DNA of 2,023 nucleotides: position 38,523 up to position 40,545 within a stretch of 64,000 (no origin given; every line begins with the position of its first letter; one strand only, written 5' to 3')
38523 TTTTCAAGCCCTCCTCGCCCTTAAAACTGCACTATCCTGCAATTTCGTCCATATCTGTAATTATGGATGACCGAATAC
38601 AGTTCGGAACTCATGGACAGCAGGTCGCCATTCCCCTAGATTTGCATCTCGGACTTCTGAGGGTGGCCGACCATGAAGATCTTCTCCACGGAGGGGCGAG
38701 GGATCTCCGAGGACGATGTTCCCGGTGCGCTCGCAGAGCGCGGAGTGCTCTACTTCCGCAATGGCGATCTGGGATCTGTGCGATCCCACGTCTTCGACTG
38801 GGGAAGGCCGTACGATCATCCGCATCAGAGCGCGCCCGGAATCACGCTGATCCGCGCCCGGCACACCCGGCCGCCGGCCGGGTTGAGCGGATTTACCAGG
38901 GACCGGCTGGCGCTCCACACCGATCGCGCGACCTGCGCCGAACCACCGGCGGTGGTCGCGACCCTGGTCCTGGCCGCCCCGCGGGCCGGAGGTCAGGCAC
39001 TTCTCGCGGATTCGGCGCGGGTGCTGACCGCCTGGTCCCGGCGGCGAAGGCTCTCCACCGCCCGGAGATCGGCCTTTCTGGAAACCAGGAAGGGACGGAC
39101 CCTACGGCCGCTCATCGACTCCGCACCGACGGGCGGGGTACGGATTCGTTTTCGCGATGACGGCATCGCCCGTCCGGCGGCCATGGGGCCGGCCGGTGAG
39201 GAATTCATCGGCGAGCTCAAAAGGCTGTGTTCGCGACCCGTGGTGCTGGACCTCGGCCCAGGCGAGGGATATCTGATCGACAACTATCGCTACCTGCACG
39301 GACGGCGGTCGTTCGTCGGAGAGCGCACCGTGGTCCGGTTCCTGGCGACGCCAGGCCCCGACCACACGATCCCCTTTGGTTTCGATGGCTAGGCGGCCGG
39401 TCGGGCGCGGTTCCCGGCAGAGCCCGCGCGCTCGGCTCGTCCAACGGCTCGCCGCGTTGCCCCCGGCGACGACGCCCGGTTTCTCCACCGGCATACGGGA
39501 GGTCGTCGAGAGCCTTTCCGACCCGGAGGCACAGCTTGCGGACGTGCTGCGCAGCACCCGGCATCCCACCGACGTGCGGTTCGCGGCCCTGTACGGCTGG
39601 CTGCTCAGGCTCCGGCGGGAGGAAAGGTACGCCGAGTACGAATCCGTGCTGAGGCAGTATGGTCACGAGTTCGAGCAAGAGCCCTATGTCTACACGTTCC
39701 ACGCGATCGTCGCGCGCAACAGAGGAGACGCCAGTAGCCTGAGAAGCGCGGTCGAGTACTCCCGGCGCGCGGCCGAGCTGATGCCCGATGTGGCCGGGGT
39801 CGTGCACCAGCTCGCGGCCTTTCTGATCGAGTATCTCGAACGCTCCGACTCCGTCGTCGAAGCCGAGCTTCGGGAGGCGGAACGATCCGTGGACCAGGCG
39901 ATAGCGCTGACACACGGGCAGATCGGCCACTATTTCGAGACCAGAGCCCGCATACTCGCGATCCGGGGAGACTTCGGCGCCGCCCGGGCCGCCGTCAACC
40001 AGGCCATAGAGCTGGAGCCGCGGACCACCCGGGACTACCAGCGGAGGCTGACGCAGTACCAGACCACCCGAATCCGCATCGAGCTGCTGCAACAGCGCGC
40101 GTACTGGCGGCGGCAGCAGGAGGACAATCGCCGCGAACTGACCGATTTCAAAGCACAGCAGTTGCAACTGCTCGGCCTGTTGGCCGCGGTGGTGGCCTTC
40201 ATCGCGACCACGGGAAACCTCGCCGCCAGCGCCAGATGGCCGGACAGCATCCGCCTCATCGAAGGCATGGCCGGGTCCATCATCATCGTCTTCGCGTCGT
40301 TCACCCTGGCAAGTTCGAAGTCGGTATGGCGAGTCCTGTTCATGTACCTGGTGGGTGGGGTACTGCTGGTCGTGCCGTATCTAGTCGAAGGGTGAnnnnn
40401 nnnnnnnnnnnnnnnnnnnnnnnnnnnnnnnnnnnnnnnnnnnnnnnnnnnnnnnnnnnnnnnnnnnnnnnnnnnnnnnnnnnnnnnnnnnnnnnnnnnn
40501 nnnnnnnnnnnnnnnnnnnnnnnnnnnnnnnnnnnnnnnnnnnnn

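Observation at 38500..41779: Lower-GC four-gene cassette (TauD-like dioxygenase fold, helical+TM protein, PP2C-like, NUDIX) preceded by the only strongly AT-rich tract in the window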

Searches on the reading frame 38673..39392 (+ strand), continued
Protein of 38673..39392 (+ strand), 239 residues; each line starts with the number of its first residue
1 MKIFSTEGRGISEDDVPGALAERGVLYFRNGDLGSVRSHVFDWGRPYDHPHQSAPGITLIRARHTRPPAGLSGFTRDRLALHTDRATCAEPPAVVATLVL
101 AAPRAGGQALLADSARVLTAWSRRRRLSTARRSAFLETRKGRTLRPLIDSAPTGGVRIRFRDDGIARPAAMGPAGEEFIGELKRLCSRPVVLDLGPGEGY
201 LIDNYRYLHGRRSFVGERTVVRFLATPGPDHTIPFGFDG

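Call 82: fold_search(model_id=the predicted structure, library=pdb)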
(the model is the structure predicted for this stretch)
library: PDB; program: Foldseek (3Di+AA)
matches with E <= 10: 1741; with E <= 0.001: 271
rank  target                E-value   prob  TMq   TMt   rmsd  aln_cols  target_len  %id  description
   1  6npb_A                7.9e-12  1.00  0.72  0.48   3.9       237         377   21  X-ray crystal structure of TmpA, 2-trimethylaminoethylphosphonate hydroxylase, with Fe and 2OG (released 2019-03-06)
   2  3o2g                  2.6e-11  1.00  0.68  0.44   4.8       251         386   18  Crystal Structure of Human gamma-butyrobetaine,2-oxoglutarate dioxygenase 1 (BBOX1) (released 2010-09-15)
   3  4bgm                  2.6e-11  1.00  0.67  0.44   4.6       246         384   18  Three dimensional structure of human gamma-butyrobetaine hydroxylase in complex with 3-Carboxy-N-(2-fluoroethyl)-N,N-dim (released 2014-03-12)
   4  3ms5                  3.5e-11  1.00  0.69  0.45   4.6       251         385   18  Crystal Structure of Human gamma-butyrobetaine,2-oxoglutarate dioxygenase 1 (BBOX1) (released 2010-05-12)
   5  4bg1                  1.7e-10  1.00  0.67  0.44   4.5       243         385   18  Three dimensional structure of human gamma-butyrobetaine hydroxylase in complex with 1-(3-Carboxypropyl)-1-methylpyrroli (released 2014-03-12)
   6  4ylm                  1.9e-10  1.00  0.67  0.59   4.5       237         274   17  Structure of PvcB, an Fe, alpha-ketoglutarate dependent oxygenase from an isonitrile synthetic pathway (released 2015-04-29)
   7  6npb_B                2.4e-10  1.00  0.66  0.44   5.4       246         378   20  X-ray crystal structure of TmpA, 2-trimethylaminoethylphosphonate hydroxylase, with Fe and 2OG (released 2019-03-06)
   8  1nx4_C                4.3e-10  1.00  0.69  0.67   3.9       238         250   15  The crystal structure of carbapenem synthase (CarC) (released 2003-06-17)
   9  3eat                  4.5e-10  1.00  0.67  0.59   4.5       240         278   18  Crystal structure of the PvcB (PA2255) protein from Pseudomonas aeruginosa (released 2008-10-14)
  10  6npc_B                4.8e-10  1.00  0.65  0.44   5.1       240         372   20  X-ray crystal structure of TmpA, 2-trimethylaminoethylphosphonate hydroxylase, with Fe, 2OG, and 2-trimethylaminoethyl (released 2019-03-06)
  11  1nx4_B                5.4e-10  1.00  0.69  0.65   4.2       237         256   15  The crystal structure of carbapenem synthase (CarC) (released 2003-06-17)
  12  1nx8_C                6.7e-10  1.00  0.68  0.66   3.8       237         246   15  Structure of carbapenem synthase (CarC) complexed with N-acetyl proline (released 2003-06-17)
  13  1gy9_B                8.5e-10  1.00  0.69  0.61   4.4       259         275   16  Taurine/alpha-ketoglutarate Dioxygenase from Escherichia coli (released 2002-04-26)
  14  4oj8_A                1.0e-09  1.00  0.69  0.66   4.1       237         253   15  Crystal structure of carbapenem synthase in complex with (3S,5S)-carbapenam (released 2014-04-02)
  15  1nx8_A                1.1e-09  1.00  0.69  0.66   3.8       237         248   15  Structure of carbapenem synthase (CarC) complexed with N-acetyl proline (released 2003-06-17)
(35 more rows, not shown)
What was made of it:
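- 38673..39392 (+): g1: minimal TauD/TfdA-family Fe(II)/2-oxoglutarate oxygenase, 239 aa. The Foldseek top hit is TmpA 6npb (TMq 0.72), followed by BBOX1, PvcB, CarC and TauD (call 82).
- On TauD/TfdA Fe(II)/2OG oxygenase (PF02668): Foldseek hits TmpA, BBOX1, PvcB, CarC and TauD at probability 1.0 (call 82).
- Closest known: TmpA / gamma-butyrobetaine hydroxylase. Same: Same fold, with Foldseek TMq 0.67-0.72 (call 82).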

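Call 89: search_protein_families(library=phrogs, proteins=[window:38673-39392:+], max_evalue=0.001)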
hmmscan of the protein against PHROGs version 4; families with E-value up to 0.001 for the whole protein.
window:38673-39392:+ (239 aa): 0 families

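Call 94: search_protein_families(library=padloc, proteins=[L087:16963-19749:-, L087:16188-16925:-, L088:14966-17980:-, L087:2-994:-], max_evalue=1e-10)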
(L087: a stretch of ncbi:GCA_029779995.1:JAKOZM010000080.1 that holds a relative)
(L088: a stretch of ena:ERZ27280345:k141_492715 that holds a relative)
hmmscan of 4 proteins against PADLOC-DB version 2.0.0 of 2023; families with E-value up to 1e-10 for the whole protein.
L087:16963-19749:- (928 aa): 5 families
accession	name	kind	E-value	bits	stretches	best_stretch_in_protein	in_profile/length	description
PDLC03598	REase_MTase_IIG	-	3.6e-264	876.9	1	156-911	155-909/912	Type IIG restriction enzyme-methyltransferase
PDLC03627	REase_MTase_IIG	-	2.9e-68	228.6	2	160-465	203-502/1136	Type IIG restriction enzyme-methyltransferase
PDLC03599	REase_MTase_IIG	-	2.7e-59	199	1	152-719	153-706/959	Type IIG restriction enzyme-methyltransferase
PDLC02643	DrmMI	-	1.4e-24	84.1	1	489-852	872-1226/1347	DrmMI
PDLC04134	mad2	-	1e-15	55.6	1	135-517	122-371/492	mads_2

L087:16188-16925:- (245 aa): 1 family
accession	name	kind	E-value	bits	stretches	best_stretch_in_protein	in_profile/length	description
PDLC02347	AbiJ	-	2.2e-21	74.8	1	121-232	164-274/281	AbiJ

L088:14966-17980:- (1004 aa): 5 families
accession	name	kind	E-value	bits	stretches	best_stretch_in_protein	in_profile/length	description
PDLC03040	REase_I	-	1.8e-33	113.4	2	114-421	111-408/1029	Type I restriction enzyme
PDLC03048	REase_I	-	8.7e-29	98.2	1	117-431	98-395/976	Type I restriction enzyme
PDLC03044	REase_I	-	3.1e-15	53.3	0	242-389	225-360/1034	Type I restriction enzyme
PDLC03046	REase_I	-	2.5e-14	50.2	0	667-735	675-746/1025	Type I restriction enzyme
PDLC03041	REase_I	-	1.4e-13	47.7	0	667-731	677-741/1099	Type I restriction enzyme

L087:2-994:- (331 aa): 1 family
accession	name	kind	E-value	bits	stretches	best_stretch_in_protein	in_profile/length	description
PDLC02707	PbeA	-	3.4e-11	40.5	1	98-327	80-314/672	PbeA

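Call 97: find_encoding_contigs(protein=P0036, flank=10000, max_places=2)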
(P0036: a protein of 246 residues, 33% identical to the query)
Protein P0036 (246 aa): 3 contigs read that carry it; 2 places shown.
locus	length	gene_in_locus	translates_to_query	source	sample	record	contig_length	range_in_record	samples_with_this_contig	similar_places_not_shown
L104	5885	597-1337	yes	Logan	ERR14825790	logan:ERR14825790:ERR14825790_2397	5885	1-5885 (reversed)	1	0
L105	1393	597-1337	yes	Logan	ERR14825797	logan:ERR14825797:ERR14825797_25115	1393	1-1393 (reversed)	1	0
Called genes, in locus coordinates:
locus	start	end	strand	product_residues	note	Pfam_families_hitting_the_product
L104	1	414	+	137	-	?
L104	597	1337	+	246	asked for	PF02668:TauD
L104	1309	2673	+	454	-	-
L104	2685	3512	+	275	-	PF13672:PP2C_2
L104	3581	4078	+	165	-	PF00293:NUDIX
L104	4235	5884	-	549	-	?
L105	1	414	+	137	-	?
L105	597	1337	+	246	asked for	PF02668:TauD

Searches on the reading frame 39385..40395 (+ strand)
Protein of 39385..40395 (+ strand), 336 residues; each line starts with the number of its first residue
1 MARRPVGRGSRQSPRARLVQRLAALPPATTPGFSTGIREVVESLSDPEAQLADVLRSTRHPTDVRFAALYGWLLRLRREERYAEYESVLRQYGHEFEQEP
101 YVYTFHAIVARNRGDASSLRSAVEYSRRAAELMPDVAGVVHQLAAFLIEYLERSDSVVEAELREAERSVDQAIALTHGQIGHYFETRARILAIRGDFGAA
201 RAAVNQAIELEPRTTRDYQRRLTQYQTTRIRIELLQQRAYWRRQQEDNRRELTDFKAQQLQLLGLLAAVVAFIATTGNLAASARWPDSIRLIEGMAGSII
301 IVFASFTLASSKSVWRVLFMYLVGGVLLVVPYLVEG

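Call 6: search_protein_families(library=pfam, proteins=[window:39385-40395:+], max_evalue=1)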
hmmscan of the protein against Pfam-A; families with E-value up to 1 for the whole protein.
window:39385-40395:+ (336 aa): 5 families
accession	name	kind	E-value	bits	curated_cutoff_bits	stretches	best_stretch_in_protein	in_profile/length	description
PF07719.23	TPR_2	-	0.0025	18.2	27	1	186-213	6-33/34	Tetratricopeptide repeat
PF12569.14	NatA_aux_su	-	0.07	12.5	33.3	1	157-211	205-256/515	N-terminal acetyltransferase A, auxiliary subunit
PF13181.12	TPR_8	-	0.12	13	25.7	0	187-213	7-33/34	Tetratricopeptide repeat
PF13428.12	TPR_14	-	0.18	13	23.5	1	186-218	6-38/44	Tetratricopeptide repeat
PF00936.24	BMC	-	0.25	11.8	24.5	0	190-209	40-59/75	BMC domain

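Call 7: search_protein_families(library=ncbifam, proteins=[window:39385-40395:+], max_evalue=1)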
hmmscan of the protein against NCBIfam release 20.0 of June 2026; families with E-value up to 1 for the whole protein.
window:39385-40395:+ (336 aa): 4 families
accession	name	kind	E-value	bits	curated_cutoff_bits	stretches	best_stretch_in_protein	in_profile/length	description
TIGR02917.1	PEP_TPR_lipo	equivalog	0.003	15.5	312.2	1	157-220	170-232/899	XrtA/PEP-CTERM system TPR-repeat protein PrsT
TIGR04128.1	exoso_Fjoh_1448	exception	0.006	16.8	90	1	288-329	82-123/174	exosortase family protein XrtF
NF009787.0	PRK13280.2-1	equivalog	0.011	15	383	1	64-166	55-157/290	N-glycosylase/DNA lyase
TIGR00260.1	thrC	equivalog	0.17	11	167.1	1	173-212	109-148/340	threonine synthase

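Call 8: search_protein_families(library=padloc, proteins=[window:39385-40395:+], max_evalue=1)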
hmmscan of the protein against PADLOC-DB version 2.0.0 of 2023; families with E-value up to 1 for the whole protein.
window:39385-40395:+ (336 aa): 1 family
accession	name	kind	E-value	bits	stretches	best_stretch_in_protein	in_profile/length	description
PDLC01778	Cas56g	-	0.00036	18.3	1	133-263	119-239/449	-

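Call 28: search_solved_structures(query=A4, max_evalue=1)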
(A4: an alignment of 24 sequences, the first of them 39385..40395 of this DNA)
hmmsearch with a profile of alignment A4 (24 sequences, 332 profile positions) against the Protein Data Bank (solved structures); distinct sequences matched with E-value up to 1: 26.
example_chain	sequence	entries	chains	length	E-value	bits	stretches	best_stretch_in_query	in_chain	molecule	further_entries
5nnr_A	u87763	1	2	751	0.00095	21.5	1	147-210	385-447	N-terminal acetyltransferase-like protein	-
5nnp_A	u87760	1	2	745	0.00096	21.5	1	147-210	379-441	N-terminal acetyltransferase-like protein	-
9uib_A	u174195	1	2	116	0.001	21.4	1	151-232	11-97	Protein SGT1 homolog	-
7kw7_E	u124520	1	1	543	0.003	19.9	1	147-220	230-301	Stress-induced-phosphoprotein 1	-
4kvo_A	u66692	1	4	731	0.0057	18.9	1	148-206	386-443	N-terminal acetyltransferase A complex subunit nat1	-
4kvm_A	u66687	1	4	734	0.0058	18.9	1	148-206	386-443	N-terminal acetyltransferase A complex subunit nat1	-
9qqu_A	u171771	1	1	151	0.0094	18.2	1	147-216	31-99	Stress-induced-phosphoprotein 1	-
5jjt_A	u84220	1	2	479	0.022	17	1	150-224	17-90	Serine/threonine-protein phosphatase 5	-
7obe_A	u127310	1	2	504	0.023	16.9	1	150-224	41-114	Isoform 2 of Serine/threonine-protein phosphatase 5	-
3esk_A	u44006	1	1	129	0.029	16.6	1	147-220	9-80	Stress-induced-phosphoprotein 1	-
1elr_A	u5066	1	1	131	0.03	16.6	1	147-220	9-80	TPR2A-DOMAIN OF HOP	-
2nc9_A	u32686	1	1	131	0.031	16.5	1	147-220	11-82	Stress-induced-phosphoprotein 1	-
2pv3_A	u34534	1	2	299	0.035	16.4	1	108-219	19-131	Chaperone surA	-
8pz1_F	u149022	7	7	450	0.039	16.2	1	108-219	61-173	Chaperone SurA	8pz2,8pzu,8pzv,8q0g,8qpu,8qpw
4gcn_A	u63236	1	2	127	0.049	15.9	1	149-252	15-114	Protein STI-1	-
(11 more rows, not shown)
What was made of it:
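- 39385..40395 (+): g2: cytoplasmic TPR-like helical domain, coiled coil and three C-terminal TM helices, 336 aa. An alternative TTG start lies at 39376. TPR matches are weak: Pfam TPR_2 18 bits (call 6) and PDB TPR proteins at E about 1e-3 (call 28).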

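Call 56: search_dna_similar(query=window:39385-40395:+, collection=plasmids, mode=protein, max_evalue=0.00001)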
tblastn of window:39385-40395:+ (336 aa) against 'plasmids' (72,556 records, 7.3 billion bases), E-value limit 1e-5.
No match.

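Call 83: search_protein_representatives(protein=window:39385-40395:+)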
Query: 336 residues. Proteins with E-value up to 0.001 (for the whole library): 568; up to 1e-10: 269; up to 1e-30: 41. The best 150 are listed.
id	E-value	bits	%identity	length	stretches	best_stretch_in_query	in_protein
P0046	2.3e-147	506.8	66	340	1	3-334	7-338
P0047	1.3e-66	241.7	60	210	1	133-330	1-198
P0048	4.9e-63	229.9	41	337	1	18-336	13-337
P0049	1.3e-55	205.5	60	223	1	68-238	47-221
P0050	1.5e-52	195.4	40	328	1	24-329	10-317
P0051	4.5e-49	184.0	54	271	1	22-197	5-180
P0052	8.9e-49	183.0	54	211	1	14-200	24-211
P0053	4.0e-47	177.6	39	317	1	24-328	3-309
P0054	9.7e-46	173.1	37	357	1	14-328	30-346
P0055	1.1e-45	172.9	37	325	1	24-329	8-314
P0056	1.9e-45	172.1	34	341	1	21-330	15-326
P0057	5.6e-44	167.3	36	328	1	18-322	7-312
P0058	2.1e-43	165.4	32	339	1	21-330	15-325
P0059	4.2e-43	164.4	35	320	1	24-329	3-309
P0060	2.9e-42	161.7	35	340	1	22-329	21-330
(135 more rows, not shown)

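Call 89: search_protein_families(library=phrogs, proteins=[window:39385-40395:+], max_evalue=0.001)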
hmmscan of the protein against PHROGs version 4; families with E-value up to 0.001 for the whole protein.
window:39385-40395:+ (336 aa): 0 families
